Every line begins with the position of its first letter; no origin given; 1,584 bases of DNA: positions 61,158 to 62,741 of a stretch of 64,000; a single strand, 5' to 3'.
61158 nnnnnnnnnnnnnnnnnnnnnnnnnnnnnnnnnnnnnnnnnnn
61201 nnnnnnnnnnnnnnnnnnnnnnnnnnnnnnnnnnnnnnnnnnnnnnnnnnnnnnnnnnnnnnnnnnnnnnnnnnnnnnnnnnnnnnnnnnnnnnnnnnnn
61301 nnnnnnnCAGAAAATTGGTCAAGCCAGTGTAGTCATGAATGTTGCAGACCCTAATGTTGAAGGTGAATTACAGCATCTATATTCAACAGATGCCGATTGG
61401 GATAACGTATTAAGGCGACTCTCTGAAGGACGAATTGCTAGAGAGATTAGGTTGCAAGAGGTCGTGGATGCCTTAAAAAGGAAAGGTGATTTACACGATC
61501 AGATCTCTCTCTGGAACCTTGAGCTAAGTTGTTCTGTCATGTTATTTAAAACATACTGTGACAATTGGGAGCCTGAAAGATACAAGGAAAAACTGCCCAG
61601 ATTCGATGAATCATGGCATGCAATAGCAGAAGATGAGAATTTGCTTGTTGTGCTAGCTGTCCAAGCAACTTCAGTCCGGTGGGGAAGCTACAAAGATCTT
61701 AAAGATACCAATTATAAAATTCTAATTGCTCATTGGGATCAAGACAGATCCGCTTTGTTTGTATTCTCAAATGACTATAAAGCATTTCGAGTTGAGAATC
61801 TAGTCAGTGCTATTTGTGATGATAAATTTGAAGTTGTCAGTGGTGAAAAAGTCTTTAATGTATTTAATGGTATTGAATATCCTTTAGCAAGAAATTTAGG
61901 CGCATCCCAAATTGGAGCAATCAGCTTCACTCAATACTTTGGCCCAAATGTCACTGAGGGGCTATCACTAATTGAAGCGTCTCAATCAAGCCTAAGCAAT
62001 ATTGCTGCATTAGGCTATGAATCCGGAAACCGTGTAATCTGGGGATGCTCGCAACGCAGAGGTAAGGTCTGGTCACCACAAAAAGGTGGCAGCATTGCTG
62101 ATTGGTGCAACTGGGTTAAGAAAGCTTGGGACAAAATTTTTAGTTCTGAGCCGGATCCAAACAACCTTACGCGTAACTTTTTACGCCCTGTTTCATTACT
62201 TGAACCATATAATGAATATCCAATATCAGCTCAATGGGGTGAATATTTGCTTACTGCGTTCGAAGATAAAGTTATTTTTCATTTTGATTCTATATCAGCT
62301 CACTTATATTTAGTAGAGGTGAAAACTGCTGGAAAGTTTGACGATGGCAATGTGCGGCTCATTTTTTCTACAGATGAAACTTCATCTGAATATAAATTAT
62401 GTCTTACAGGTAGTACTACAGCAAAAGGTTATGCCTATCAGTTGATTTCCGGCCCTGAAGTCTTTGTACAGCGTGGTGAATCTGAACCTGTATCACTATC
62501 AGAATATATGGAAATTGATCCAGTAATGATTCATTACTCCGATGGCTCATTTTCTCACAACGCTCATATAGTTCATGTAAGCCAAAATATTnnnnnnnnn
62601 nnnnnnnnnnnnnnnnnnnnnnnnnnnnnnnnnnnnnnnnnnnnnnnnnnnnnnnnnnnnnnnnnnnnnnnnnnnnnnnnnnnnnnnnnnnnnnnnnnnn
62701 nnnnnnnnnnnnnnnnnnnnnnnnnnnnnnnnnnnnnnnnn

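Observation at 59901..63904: Helicase-(nuclease?) giant gene plus membrane protein fused onto the 3-prime end of a type I R-M operon: candidate uncharacterised defence module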

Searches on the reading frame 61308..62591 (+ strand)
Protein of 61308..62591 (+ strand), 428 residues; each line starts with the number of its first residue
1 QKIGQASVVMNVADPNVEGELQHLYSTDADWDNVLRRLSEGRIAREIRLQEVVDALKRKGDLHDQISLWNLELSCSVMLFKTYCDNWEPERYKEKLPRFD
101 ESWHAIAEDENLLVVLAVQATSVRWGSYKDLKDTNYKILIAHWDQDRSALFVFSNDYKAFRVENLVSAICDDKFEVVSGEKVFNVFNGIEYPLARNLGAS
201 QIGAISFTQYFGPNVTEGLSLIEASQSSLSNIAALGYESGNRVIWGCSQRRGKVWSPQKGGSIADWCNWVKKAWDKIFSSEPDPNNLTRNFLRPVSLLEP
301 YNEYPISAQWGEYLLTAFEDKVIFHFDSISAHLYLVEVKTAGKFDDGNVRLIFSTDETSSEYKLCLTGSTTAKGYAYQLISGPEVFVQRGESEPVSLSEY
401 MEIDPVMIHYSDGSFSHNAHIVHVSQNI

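Call 51: search_protein_families(proteins=[window:61308-62591:+], library=padloc, max_evalue=10)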
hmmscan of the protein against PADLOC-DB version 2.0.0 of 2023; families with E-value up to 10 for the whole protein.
window:61308-62591:+ (428 aa): 0 families

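Call 52: search_protein_families(proteins=[window:61308-62591:+], library=ncbifam, max_evalue=10)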
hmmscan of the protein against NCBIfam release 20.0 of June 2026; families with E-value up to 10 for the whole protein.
window:61308-62591:+ (428 aa): 0 families
